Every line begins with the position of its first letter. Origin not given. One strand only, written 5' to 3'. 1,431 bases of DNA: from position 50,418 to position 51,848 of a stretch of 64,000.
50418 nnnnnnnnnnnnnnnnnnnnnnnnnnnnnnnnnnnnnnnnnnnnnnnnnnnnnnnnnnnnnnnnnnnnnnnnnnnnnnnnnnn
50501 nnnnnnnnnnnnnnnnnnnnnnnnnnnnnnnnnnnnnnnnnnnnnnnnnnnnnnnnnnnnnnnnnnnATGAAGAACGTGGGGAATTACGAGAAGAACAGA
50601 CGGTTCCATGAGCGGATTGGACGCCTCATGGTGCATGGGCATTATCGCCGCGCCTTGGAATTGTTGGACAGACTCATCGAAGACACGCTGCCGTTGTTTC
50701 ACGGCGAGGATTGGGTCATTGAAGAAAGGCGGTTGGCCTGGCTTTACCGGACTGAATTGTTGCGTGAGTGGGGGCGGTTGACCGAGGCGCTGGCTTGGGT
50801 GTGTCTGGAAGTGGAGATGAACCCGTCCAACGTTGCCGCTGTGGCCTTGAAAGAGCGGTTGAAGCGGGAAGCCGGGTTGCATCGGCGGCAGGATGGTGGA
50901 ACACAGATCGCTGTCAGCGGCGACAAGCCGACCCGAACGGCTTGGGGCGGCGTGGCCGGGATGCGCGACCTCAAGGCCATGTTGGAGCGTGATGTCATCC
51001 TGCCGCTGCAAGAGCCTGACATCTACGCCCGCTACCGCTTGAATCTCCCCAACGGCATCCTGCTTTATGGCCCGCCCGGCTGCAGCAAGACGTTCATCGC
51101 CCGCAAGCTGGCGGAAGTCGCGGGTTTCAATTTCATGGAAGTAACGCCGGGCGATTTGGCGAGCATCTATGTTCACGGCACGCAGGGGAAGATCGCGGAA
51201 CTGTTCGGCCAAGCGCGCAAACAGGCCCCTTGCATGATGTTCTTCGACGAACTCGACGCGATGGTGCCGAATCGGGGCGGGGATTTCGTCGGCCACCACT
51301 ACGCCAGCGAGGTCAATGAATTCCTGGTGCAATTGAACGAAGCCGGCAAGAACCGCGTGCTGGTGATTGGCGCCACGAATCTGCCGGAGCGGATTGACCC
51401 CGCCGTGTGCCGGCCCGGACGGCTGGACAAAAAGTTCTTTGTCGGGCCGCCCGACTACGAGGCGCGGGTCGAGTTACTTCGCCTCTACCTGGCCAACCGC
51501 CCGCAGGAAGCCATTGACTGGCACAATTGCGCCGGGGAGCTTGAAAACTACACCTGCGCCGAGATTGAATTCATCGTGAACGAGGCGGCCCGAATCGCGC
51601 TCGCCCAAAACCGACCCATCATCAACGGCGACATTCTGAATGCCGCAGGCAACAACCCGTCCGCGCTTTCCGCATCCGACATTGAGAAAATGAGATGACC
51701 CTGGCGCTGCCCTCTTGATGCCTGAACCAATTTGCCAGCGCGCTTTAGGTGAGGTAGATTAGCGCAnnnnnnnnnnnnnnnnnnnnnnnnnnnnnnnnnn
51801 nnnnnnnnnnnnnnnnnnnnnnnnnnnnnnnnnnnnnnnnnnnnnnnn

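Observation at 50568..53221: AAA+ ATPase plus 484-aa orphan protein in the cargo slot of the element: candidate undescribed defence module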

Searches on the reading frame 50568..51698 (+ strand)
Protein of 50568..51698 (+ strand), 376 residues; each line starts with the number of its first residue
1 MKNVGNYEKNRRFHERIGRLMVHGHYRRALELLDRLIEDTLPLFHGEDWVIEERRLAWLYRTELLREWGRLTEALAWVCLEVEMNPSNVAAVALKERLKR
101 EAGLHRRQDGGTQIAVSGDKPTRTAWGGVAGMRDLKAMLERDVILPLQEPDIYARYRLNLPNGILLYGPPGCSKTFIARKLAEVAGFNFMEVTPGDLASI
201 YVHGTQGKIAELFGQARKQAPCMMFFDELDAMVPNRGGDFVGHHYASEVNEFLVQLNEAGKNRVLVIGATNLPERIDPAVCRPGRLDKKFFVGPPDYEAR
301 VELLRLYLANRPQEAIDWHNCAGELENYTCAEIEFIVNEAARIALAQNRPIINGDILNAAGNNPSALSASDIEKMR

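Call 7: search_protein_families(library=padloc, proteins=[window:50568-51698:+], max_evalue=0.01)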
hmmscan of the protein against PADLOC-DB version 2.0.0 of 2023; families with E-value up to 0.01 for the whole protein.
window:50568-51698:+ (376 aa): 7 families
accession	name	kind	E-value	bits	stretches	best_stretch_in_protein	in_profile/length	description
PDLC02196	IetA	-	2.1e-27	94.5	1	145-358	106-316/374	-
PDLC04232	IetA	-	8.6e-20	69.4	1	147-343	102-295/330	-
PDLC02195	IetA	-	3.7e-19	67.3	1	151-348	127-320/395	-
PDLC04231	IetA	-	3.8e-16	57.7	1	163-289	119-243/262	-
PDLC00915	TRIP13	-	3e-14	51.1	1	117-308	19-224/302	TRIP13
PDLC00914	TRIP13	-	8.9e-06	23.4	1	212-310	135-233/302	TRIP13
PDLC04140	mad8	-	0.0095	13.5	0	158-215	24-76/314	mads_8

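Call 8: search_protein_families(library=pfam, proteins=[window:50568-51698:+], max_evalue=0.01)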
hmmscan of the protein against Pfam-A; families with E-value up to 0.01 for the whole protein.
window:50568-51698:+ (376 aa): 5 families
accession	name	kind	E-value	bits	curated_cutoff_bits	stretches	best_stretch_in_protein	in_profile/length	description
PF00004.35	AAA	-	3.9e-31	108.7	21.2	1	164-293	1-130/131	ATPase family associated with various cellular activities (AAA)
PF17862.7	AAA_lid_3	-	1.8e-06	27.8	27.2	1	316-353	2-39/45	AAA+ lid domain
PF13432.12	TPR_16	-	0.0013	19.6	32.7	0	21-78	8-54/65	Tetratricopeptide repeat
PF13191.12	AAA_16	-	0.0022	18.9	32.6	0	153-267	16-138/167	AAA ATPase domain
PF07728.20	AAA_5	-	0.0026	18.2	22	1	164-192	2-31/139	AAA domain (dynein-related subfamily)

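Call 9: search_protein_families(library=ncbifam, proteins=[window:50568-51698:+], max_evalue=0.01)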
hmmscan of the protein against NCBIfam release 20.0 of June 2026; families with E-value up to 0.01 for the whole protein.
window:50568-51698:+ (376 aa): 14 families
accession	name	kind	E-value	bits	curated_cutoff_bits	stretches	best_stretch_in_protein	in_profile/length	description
TIGR01243.1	CDC48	subfamily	6.3e-47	160.3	802.65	1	125-346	451-674/733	CDC48 family AAA ATPase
TIGR01241.2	FtsH_fam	equivalog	5.7e-46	157.5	600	1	118-360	153-398/598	ATP-dependent zinc metalloprotease FtsH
NF003069.1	PRK03992.1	subfamily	9.8e-41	140.1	500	1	124-359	128-367/379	proteasome-activating nucleotidase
TIGR01242.2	TIGR01242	subfamily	3.8e-39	134.7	500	1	125-355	112-346/362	proteasome-activating nucleotidase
NF008004.0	PRK10733.1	equivalog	5.5e-36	123.7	1008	1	122-352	147-380/644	ATP-dependent zinc metalloprotease FtsH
TIGR03689.1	pup_AAA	equivalog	2e-34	119.2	504.75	1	128-338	183-408/512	proteasome ATPase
NF041006.2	cell_div_CdvC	equivalog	1.2e-32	113.2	650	1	107-341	84-319/370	cell division protein CdvC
NF047747.1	PrtsmActNtasePan2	equivalog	1.1e-29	103.9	700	1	71-355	96-383/397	proteasome-activating nucleotidase Pan2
NF047748.1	PrtsmActNtasePan1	equivalog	3.8e-29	101.9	750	1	66-353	88-378/405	proteasome-activating nucleotidase Pan1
NF042959.1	IteA_antiphage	equivalog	4.2e-25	88.7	510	1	146-353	110-313/367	anti-phage ATPase IteA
TIGR03922.1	T7SS_EccA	equivalog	6.7e-05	21.6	466.65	1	163-269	314-422/557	type VII secretion AAA-ATPase EccA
NF003230.0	PRK04195.1-6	equivalog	0.00064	18.5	441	1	161-196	39-74/494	replication factor C large subunit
TIGR00763.1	lon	equivalog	0.0021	16.6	608.05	1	164-239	356-439/795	endopeptidase La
NF003229.0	PRK04195.1-5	equivalog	0.0052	15.6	280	1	163-232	46-115/413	replication factor C large subunit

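Call 11: search_protein_families(library=phrogs, proteins=[window:50568-51698:+], max_evalue=0.01)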
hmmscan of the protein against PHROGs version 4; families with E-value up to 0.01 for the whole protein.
window:50568-51698:+ (376 aa): 11 families
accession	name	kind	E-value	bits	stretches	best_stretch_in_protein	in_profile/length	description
phrog_30773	-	unknown function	5.1e-39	135.1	1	116-349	152-389/666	-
phrog_3757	-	unknown function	4.5e-36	126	1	154-359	119-323/367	-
phrog_8638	-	unknown function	2.8e-22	80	1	127-363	274-513/568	-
phrog_10401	-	other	1.5e-21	77.8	1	160-301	459-593/667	ATPase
phrog_9172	-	unknown function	8.7e-20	72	1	160-312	106-262/509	-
phrog_10440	-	unknown function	1.3e-10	41.4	1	139-346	210-405/483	-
phrog_7485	-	unknown function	2.7e-09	37.5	1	263-295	330-362/430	-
phrog_168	-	DNA, RNA and nucleotide metabolism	0.0016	19.2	1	161-234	43-114/314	clamp loader of DNA polymerase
phrog_4339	-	unknown function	0.0025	18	0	163-269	309-409/552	-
phrog_5534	-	unknown function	0.0039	17.5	1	164-257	30-125/273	-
phrog_11838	-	DNA, RNA and nucleotide metabolism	0.0093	16.2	0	162-231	41-109/420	clamp loader of DNA polymerase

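Call 32: find_homologous_proteins(query=window:50568-51695:+, max_evalue=1e-30)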
Query window:50568-51695:+ (376 aa): 2625 proteins with E <= 1e-30 among 8000 candidates; the best 120 are listed.
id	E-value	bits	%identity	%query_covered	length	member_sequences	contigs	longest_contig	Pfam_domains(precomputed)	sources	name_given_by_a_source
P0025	1.9e-215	733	86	100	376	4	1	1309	PF00004.36,PF17862.8,PF13191.13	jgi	-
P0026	2.6e-210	716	82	100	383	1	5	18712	PF00004.36,PF17862.8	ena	-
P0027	3.1e-208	709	83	100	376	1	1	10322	PF00004.36,PF17862.8,PF13191.13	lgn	-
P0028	2.6e-205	700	82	100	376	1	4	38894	PF00004.36,PF17862.8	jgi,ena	jgi:SpoVK/Ycf46/Vps4 family AAA+-type ATPase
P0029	4.2e-205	699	82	100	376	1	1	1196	PF00004.36,PF17862.8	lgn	-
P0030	6.4e-205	698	80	100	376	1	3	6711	PF00004.36,PF13191.13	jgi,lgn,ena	-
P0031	7.1e-205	698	82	100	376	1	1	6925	PF00004.36,PF17862.8,PF13191.13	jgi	jgi:transitional endoplasmic reticulum ATPase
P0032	1.5e-203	694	82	99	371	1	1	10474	PF00004.36,PF17862.8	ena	-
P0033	7.3e-203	692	81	100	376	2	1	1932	PF00004.36,PF17862.8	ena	-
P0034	1.1e-202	691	81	100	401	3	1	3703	PF00004.36,PF17862.8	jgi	jgi:tetratricopeptide (TPR) repeat protein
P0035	3.6e-202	689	81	100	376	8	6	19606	PF00004.36,PF17862.8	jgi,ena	jgi:transitional endoplasmic reticulum ATPase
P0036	5.9e-202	689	87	91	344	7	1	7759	PF00004.36,PF13191.13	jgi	-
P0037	1.9e-201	687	80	100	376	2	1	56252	PF00004.36,PF17862.8,PF13191.13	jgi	jgi:ATP-dependent 26S proteasome regulatory subunit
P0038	2.0e-201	687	82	98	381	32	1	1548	PF00004.36,PF13191.13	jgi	jgi:SpoVK/Ycf46/Vps4 family AAA+-type ATPase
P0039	3.1e-201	686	80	100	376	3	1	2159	PF00004.36,PF17862.8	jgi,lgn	jgi:SpoVK/Ycf46/Vps4 family AAA+-type ATPase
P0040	1.1e-200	685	81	100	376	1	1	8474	PF00004.36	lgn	-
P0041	1.2e-200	684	81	100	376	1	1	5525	PF00004.36,PF17862.8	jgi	-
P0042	4.3e-200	683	81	100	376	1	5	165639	PF00004.36,PF17862.8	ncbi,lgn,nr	ncbi:MAG: ATP-binding protein [Verrucomicrobia bacterium]|nr:ATP-binding protein [Verrucomicrobiota 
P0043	7.2e-199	679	80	100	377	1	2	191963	PF00004.36,PF17862.8,PF07728.21,PF13191.13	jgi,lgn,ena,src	jgi:hypothetical protein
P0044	1.8e-198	677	79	100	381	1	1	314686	PF00004.36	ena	-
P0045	9.5e-198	675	79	100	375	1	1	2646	PF00004.36,PF17862.8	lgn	-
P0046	1.6e-197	674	81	100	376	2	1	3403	PF00004.36,PF17862.8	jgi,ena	-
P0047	1.9e-197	674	79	100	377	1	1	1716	PF00004.36,PF17862.8,PF13191.13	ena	-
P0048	4.4e-197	673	79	100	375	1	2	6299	PF00004.36,PF13191.13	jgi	-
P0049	7.1e-197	672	79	100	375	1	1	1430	PF00004.36,PF13191.13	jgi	-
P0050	2.2e-196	670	78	100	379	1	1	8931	PF00004.36,PF17862.8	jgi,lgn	jgi:SpoVK/Ycf46/Vps4 family AAA+-type ATPase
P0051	2.3e-196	670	79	100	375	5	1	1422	PF00004.36,PF13191.13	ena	-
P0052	1.0e-195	668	79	100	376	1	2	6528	PF00004.36,PF17862.8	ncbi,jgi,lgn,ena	-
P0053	3.5e-195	666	78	100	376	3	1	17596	PF00004.36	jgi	jgi:SpoVK/Ycf46/Vps4 family AAA+-type ATPase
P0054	6.4e-195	666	79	100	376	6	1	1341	PF00004.36,PF17862.8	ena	-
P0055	6.8e-195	665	78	98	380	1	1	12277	PF00004.36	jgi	jgi:SpoVK/Ycf46/Vps4 family AAA+-type ATPase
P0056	8.0e-195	665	100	78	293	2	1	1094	PF00004.36,PF17862.8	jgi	-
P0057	1.7e-194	664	79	100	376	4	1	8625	PF00004.36,PF17862.8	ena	-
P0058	1.9e-194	664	79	100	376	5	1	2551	PF00004.36,PF17862.8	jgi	jgi:transitional endoplasmic reticulum ATPase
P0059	1.0e-193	662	79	100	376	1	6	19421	PF00004.36,PF13191.13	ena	-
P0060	2.0e-192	657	79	98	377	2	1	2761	PF00004.36,PF13191.13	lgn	-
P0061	1.5e-191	654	78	100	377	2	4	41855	PF00004.36,PF13191.13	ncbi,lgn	-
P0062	7.6e-191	652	77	100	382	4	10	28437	PF00004.36,PF17862.8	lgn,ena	-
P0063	9.1e-191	652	77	100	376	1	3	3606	PF00004.36,PF17862.8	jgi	jgi:SpoVK/Ycf46/Vps4 family AAA+-type ATPase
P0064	2.5e-190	650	77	100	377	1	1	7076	PF00004.36,PF07728.21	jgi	jgi:transitional endoplasmic reticulum ATPase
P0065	8.4e-190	649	77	100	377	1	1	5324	PF00004.36,PF07728.21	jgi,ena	-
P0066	8.5e-190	649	76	99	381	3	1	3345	PF00004.36,PF17862.8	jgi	jgi:transitional endoplasmic reticulum ATPase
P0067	1.8e-188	644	75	100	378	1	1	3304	PF00004.36,PF17862.8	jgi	jgi:SpoVK/Ycf46/Vps4 family AAA+-type ATPase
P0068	2.2e-187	641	75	100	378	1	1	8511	PF00004.36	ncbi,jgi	jgi:hypothetical protein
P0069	5.5e-187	639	77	98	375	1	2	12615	PF00004.36,PF17862.8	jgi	jgi:transitional endoplasmic reticulum ATPase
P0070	2.0e-185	634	74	100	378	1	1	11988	PF00004.36,PF17862.8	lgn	-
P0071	5.8e-185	633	74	100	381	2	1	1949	PF00004.36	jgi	jgi:hypothetical protein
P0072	7.2e-185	632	77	98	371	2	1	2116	PF00004.36,PF17862.8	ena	-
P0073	8.2e-184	629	77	97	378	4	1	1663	PF13173.13,PF00004.36,PF17862.8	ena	-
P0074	2.6e-182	624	74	98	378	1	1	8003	PF00004.36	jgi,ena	jgi:transitional endoplasmic reticulum ATPase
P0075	5.5e-182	623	74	97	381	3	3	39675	PF00004.36,PF17862.8,PF13191.13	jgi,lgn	jgi:transitional endoplasmic reticulum ATPase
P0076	7.9e-182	622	73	100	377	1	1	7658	PF00004.36,PF17862.8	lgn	-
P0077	1.4e-181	622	79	92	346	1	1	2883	PF00004.36,PF07728.21,PF13191.13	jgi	jgi:transitional endoplasmic reticulum ATPase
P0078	2.1e-180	618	73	100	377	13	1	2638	PF00004.36,PF07728.21,PF13191.13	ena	-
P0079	5.2e-180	617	77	95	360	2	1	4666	PF00004.36,PF13191.13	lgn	-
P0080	3.6e-179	614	72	100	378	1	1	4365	PF00004.36,PF17862.8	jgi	jgi:SpoVK/Ycf46/Vps4 family AAA+-type ATPase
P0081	5.7e-179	613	72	100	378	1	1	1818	PF00004.36,PF17862.8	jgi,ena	-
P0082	1.9e-178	611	73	97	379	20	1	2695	PF00004.36,PF17862.8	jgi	-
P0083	4.1e-178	610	73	98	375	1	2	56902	PF00004.36,PF17862.8,PF07728.21,PF13191.13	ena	-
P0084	5.5e-178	610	74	98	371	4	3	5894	PF00004.36,PF13401.13,PF17862.8,PF07728.21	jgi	jgi:SpoVK/Ycf46/Vps4 family AAA+-type ATPase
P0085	1.4e-177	608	73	97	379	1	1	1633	PF00004.36,PF17862.8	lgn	-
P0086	2.3e-177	608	73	99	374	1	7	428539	PF00004.36,PF13401.13,PF17862.8,PF07728.21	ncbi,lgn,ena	-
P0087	1.5e-176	605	71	99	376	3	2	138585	PF00004.36,PF17862.8,PF07728.21,PF13191.13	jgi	jgi:transitional endoplasmic reticulum ATPase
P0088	1.5e-176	605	76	95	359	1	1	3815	PF00004.36,PF17862.8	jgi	jgi:SpoVK/Ycf46/Vps4 family AAA+-type ATPase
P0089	2.1e-176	605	72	98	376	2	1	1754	PF00004.36,PF17862.8,PF13191.13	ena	-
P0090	3.4e-176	604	74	95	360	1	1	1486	PF00004.36,PF17862.8,PF07728.21,PF13191.13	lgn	-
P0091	9.8e-176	602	73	96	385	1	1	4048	PF00004.36,PF17862.8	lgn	-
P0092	2.4e-175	601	77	91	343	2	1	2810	PF00004.36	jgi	jgi:transitional endoplasmic reticulum ATPase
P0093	4.1e-175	600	74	97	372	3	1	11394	PF00004.36,PF17862.8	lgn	-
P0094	8.8e-175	599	73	97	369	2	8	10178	PF00004.36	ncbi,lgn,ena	-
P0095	1.7e-174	598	72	97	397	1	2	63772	PF00004.36,PF17862.8,PF13191.13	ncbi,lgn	-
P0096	3.1e-174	597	72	100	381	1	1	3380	PF00004.36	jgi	-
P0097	3.2e-174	597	72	100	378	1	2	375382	PF00004.36,PF17862.8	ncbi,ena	-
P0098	2.6e-172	591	71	98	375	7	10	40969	PF00004.36,PF17862.8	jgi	jgi:transitional endoplasmic reticulum ATPase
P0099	4.6e-172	590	80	87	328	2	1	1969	PF00004.36,PF17862.8,PF13191.13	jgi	jgi:transitional endoplasmic reticulum ATPase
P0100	4.8e-172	590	71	98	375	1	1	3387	PF00004.36,PF17862.8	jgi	-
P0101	6.4e-172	590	71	100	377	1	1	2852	PF00004.36,PF13401.13,PF17862.8,PF13191.13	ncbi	-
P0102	1.0e-171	589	72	96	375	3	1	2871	PF00004.36,PF13401.13,PF17862.8,PF07728.21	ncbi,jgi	jgi:transitional endoplasmic reticulum ATPase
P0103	9.4e-171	586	70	100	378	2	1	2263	PF00004.36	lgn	-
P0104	1.1e-169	582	73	95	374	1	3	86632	PF00004.36,PF17862.8,PF13191.13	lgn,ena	-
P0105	4.4e-169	581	69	100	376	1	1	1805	PF00004.36,PF17862.8,PF13191.13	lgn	-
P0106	1.1e-168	579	69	98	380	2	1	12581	PF00004.36,PF17862.8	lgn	-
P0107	1.6e-168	579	72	95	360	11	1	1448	PF00004.36,PF13401.13,PF17862.8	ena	-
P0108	4.2e-168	577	69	98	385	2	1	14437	PF00004.36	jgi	-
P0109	5.3e-168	577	70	96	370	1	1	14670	PF00004.36,PF17862.8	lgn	-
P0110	1.3e-167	576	69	97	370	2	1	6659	PF00004.36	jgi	jgi:SpoVK/Ycf46/Vps4 family AAA+-type ATPase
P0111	1.3e-167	576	70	100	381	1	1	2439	PF00004.36,PF17862.8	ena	-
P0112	1.9e-167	575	69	98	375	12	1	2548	PF00004.36,PF13401.13,PF17862.8,PF07728.21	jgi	jgi:transitional endoplasmic reticulum ATPase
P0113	1.5e-166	572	69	98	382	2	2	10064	PF00004.36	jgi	-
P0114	1.4e-165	569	69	98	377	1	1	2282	PF00004.36,PF17862.8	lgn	-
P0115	2.8e-165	568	70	97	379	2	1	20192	PF00004.36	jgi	-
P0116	1.4e-164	566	68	98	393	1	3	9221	PF00004.36,PF17862.8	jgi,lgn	jgi:SpoVK/Ycf46/Vps4 family AAA+-type ATPase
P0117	2.4e-164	565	71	94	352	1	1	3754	PF00004.36,PF13401.13,PF17862.8,PF07728.21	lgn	-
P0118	3.9e-164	564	72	92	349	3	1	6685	PF00004.36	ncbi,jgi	jgi:transitional endoplasmic reticulum ATPase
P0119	1.3e-163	562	68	98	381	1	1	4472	PF00004.36,PF17862.8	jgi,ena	-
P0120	5.3e-163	561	65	100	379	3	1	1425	PF00004.36,PF17862.8,PF13191.13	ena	-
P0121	1.4e-160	553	65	100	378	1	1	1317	PF00004.36,PF17862.8,PF13191.13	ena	-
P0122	5.4e-160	551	66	98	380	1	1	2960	PF00004.36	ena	-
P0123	6.4e-160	550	69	95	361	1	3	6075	PF00004.36,PF13401.13,PF13191.13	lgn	-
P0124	1.2e-158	546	84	78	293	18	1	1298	PF00004.36,PF17862.8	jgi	jgi:transitional endoplasmic reticulum ATPase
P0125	2.7e-158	545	68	93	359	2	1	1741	PF00004.36,PF17862.8,PF07728.21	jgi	jgi:transitional endoplasmic reticulum ATPase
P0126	3.8e-156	538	74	87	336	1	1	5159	PF00004.36,PF17862.8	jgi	-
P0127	7.7e-156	537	81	78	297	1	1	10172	PF00004.36,PF17862.8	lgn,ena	-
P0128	2.2e-155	535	82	78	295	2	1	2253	PF00004.36,PF17862.8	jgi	jgi:transitional endoplasmic reticulum ATPase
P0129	3.4e-155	535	66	97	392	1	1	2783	PF00004.36,PF07728.21,PF13191.13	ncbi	-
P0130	1.6e-153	529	70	89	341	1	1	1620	PF00004.36,PF13401.13,PF13191.13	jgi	jgi:transitional endoplasmic reticulum ATPase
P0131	8.4e-152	524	83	75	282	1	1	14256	PF00004.36,PF17862.8,PF13191.13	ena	-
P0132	4.4e-151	521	83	74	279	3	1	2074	PF00004.36,PF17862.8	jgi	-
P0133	8.9e-149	514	82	75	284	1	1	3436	PF00004.36,PF13191.13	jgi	jgi:transitional endoplasmic reticulum ATPase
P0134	3.5e-148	512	64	96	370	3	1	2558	PF00004.36,PF17862.8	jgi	-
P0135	5.5e-146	505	72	84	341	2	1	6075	PF00004.36,PF13191.13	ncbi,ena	-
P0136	5.6e-143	495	61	100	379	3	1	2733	PF00004.36,PF17862.8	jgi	jgi:SpoVK/Ycf46/Vps4 family AAA+-type ATPase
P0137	6.8e-142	491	62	96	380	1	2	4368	PF00004.36,PF07728.21,PF13191.13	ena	-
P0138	8.3e-142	491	63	95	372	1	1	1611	PF00004.36,PF17862.8,PF07728.21,PF13191.13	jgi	-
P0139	2.5e-141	489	60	99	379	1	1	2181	PF00004.36,PF13191.13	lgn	-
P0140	2.5e-141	489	60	96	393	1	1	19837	PF00004.36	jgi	jgi:AAA+ superfamily predicted ATPase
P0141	2.8e-140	486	62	96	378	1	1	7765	PF00004.36,PF17862.8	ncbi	-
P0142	2.9e-140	486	62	96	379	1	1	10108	PF00004.36,PF17862.8,PF13191.13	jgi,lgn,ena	-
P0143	3.0e-140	486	75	78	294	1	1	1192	PF13207.13,PF00004.36,PF13401.13,PF05496.19,PF13191.13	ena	-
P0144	5.4e-140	485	62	92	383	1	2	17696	PF00004.36,PF13401.13,PF17862.8,PF13191.13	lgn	-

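Call 33: find_encoding_contigs(protein=P0042, flank=6000, max_places=2)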
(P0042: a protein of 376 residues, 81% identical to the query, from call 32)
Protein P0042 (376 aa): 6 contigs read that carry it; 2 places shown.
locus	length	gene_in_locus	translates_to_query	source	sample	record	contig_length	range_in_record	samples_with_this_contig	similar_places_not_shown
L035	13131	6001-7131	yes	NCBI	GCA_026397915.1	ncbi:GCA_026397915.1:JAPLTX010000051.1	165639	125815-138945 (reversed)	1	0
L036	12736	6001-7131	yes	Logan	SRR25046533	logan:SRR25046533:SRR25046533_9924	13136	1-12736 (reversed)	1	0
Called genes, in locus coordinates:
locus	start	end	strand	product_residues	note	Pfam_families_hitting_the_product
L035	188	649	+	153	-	-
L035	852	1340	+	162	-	-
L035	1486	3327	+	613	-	PF01555:N6_N4_Mtase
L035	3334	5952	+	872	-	PF00270:DEAD (faint), PF04851:ResIII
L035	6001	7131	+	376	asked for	PF00004:AAA, PF17862:AAA_lid_3 (weak)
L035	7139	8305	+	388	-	-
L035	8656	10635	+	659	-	PF13481:AAA_25, PF13518:HTH_28 (weak)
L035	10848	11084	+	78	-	-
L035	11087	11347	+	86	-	PF12728:HTH_17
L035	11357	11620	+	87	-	PF13560:HTH_31, PF01381:HTH_3 (weak)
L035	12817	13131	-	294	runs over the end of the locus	PF00800:PDT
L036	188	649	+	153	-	-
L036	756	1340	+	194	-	-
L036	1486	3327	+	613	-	PF01555:N6_N4_Mtase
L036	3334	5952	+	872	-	PF00270:DEAD (faint), PF04851:ResIII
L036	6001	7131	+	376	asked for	PF00004:AAA, PF17862:AAA_lid_3 (weak)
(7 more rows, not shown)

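Call 34: find_encoding_contigs(protein=P0043, flank=6000, max_places=2)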
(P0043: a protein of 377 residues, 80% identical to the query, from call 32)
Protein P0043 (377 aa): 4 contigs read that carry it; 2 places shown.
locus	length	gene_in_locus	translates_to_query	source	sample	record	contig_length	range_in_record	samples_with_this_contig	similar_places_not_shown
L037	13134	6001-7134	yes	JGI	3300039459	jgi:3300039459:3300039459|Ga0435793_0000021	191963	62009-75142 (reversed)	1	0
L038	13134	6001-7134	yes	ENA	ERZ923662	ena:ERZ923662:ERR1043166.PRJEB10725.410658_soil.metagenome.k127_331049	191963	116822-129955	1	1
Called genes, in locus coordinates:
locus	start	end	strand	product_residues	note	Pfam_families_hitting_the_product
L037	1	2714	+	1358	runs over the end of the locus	PF07669:Eco57I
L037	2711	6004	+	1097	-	PF13091:PLDc_2, PF00176:SNF2-rel_dom (faint), PF00271:Helicase_C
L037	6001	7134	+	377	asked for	PF07728:AAA_5 (faint), PF13191:AAA_16 (faint), PF00004:AAA, PF17862:AAA_lid_3 (weak)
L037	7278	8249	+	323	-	-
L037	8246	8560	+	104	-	PF14213:DUF4325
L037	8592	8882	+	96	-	-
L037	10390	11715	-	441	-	PF01408:GFO_IDH_MocA, PF19051:GFO_IDH_MocA_C2 (weak)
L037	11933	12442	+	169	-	PF02643:DUF192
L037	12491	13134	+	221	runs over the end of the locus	-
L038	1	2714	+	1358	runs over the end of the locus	PF07669:Eco57I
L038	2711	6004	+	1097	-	PF13091:PLDc_2, PF00176:SNF2-rel_dom (faint), PF00271:Helicase_C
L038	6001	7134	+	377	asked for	PF07728:AAA_5 (faint), PF13191:AAA_16 (faint), PF00004:AAA, PF17862:AAA_lid_3 (weak)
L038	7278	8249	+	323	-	-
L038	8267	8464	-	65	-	-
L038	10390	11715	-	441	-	PF01408:GFO_IDH_MocA, PF19051:GFO_IDH_MocA_C2 (weak)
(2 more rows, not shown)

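Call 35: find_encoding_contigs(protein=P0086, flank=6000, max_places=2)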
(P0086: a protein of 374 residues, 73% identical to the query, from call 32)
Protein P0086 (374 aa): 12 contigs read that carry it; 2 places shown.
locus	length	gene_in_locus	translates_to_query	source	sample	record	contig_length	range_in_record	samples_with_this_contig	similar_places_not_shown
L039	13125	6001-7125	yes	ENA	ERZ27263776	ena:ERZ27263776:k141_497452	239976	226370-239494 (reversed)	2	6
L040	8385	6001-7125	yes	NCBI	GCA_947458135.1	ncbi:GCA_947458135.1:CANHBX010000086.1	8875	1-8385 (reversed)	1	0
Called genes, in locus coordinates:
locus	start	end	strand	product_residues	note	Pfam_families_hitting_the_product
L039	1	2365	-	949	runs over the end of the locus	?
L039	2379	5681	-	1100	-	PF13091:PLDc_2 (faint), PF00176:SNF2-rel_dom (weak), PF04851:ResIII (faint), PF00271:Helicase_C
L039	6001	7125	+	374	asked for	PF13401:AAA_22 (faint), PF00004:AAA, PF07728:AAA_5 (faint), PF17862:AAA_lid_3 (weak)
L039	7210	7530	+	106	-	-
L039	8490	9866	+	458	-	PF00206:Lyase_1, PF10397:ADSL_C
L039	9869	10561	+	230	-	PF00733:Asn_synthase (weak), PF01171:ATP_bind_3 (faint), PF06508:QueC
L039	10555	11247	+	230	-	PF13353:Fer4_12 (faint), PF04055:Radical_SAM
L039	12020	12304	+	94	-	PF01329:Pterin_4a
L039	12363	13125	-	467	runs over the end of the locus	PF00884:Sulfatase, PF01663:Phosphodiest (weak)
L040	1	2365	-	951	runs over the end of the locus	?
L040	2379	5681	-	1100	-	PF13091:PLDc_2 (faint), PF00176:SNF2-rel_dom (weak), PF04851:ResIII (faint), PF00271:Helicase_C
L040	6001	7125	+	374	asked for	PF13401:AAA_22 (faint), PF00004:AAA, PF07728:AAA_5 (faint), PF17862:AAA_lid_3 (weak)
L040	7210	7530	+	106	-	-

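Call 50: find_encoding_contigs(protein=P0044, flank=8000, max_places=1)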
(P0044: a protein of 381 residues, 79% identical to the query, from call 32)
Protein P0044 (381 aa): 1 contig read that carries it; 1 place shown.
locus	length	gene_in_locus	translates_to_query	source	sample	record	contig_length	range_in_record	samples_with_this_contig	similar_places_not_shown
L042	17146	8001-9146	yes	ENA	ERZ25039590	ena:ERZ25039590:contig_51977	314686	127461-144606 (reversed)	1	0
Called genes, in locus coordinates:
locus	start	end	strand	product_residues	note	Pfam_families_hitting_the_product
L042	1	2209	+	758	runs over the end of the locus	PF13091:PLDc_2 (weak), PF00176:SNF2-rel_dom (faint)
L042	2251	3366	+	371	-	PF00271:Helicase_C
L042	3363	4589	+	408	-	-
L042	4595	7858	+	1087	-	PF07669:Eco57I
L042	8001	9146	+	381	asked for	PF00004:AAA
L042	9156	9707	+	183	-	PF02481:DNA_processg_A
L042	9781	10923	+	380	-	PF01381:HTH_3 (weak)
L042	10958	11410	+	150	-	-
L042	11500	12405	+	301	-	PF00069:Pkinase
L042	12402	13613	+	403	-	-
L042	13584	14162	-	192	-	-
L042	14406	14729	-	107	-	-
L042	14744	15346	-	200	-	PF05135:Phage_connect_1 (faint)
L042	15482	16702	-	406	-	PF05065:Phage_capsid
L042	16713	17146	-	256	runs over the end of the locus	PF04586:Peptidase_S78 (weak)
